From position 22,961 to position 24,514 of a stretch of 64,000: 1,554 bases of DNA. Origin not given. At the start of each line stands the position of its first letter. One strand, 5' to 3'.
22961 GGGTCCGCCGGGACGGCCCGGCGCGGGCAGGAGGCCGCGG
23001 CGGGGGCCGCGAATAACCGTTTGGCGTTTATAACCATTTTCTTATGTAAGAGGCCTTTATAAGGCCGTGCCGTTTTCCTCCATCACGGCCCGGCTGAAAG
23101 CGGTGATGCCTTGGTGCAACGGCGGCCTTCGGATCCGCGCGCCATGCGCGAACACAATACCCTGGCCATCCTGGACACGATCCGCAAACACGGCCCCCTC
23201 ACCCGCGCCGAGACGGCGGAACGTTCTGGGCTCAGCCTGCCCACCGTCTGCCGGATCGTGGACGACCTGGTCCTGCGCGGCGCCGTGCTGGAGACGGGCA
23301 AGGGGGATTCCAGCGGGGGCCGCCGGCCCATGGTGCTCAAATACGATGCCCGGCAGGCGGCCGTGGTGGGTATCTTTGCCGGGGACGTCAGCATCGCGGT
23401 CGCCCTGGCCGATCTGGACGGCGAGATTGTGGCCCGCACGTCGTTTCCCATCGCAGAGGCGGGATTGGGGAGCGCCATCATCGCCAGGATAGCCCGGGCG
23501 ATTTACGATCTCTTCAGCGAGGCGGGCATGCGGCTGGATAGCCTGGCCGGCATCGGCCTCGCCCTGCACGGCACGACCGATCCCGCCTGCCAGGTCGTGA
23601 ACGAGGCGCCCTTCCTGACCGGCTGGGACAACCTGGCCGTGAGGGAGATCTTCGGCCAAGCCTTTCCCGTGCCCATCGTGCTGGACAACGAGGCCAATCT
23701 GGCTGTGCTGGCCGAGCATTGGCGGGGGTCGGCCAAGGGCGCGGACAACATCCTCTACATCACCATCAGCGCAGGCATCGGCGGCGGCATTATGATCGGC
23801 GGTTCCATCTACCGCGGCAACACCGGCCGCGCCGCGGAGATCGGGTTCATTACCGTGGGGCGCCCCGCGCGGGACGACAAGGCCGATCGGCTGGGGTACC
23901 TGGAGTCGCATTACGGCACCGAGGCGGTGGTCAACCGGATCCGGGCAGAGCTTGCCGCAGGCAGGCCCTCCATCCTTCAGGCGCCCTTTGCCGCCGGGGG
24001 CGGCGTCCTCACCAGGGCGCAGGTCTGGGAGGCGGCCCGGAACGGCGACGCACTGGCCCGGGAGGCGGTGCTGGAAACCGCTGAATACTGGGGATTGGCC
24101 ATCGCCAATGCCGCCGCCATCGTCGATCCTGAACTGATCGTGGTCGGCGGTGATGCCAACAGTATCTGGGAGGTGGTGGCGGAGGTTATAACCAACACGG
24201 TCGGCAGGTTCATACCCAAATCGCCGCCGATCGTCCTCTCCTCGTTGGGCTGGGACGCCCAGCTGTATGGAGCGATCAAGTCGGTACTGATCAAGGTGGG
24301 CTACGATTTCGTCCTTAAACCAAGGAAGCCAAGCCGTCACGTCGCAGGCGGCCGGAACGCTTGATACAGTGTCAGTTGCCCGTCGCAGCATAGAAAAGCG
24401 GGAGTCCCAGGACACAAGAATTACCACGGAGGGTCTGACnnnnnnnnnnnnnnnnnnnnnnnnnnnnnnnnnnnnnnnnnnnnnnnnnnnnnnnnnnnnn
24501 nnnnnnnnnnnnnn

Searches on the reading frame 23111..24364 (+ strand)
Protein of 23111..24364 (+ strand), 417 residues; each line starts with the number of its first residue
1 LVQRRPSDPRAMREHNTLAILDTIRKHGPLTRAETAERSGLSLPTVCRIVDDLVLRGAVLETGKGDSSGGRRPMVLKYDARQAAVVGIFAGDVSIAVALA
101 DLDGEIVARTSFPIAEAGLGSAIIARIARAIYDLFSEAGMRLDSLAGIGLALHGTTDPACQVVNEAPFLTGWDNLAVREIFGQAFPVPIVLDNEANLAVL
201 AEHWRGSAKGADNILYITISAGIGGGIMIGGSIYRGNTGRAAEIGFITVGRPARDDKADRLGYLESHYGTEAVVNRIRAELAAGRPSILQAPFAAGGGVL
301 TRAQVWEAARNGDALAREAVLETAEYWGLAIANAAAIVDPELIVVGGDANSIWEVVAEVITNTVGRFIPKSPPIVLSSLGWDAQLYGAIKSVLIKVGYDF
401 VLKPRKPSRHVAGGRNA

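Call 59: search_protein_families(library=pfam, proteins=[window:23111-24364:+], max_evalue=0.001)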
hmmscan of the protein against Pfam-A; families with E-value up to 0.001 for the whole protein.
window:23111-24364:+ (417 aa): 5 families
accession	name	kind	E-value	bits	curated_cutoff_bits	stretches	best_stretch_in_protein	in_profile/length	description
PF00480.26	ROK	-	3.7e-36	125.6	22.9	1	86-389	2-288/294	ROK family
PF13412.12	HTH_24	-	1.6e-06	28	21.9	1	15-57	3-45/48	Winged helix-turn-helix DNA-binding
PF09339.16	HTH_IclR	-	0.00012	22.2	22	1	17-59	5-48/52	IclR helix-turn-helix domain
PF01047.28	MarR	-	0.00014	22.1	24.6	1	17-59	5-47/59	MarR family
PF12802.13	MarR_2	-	0.00046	20.7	27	0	18-59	8-50/61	MarR family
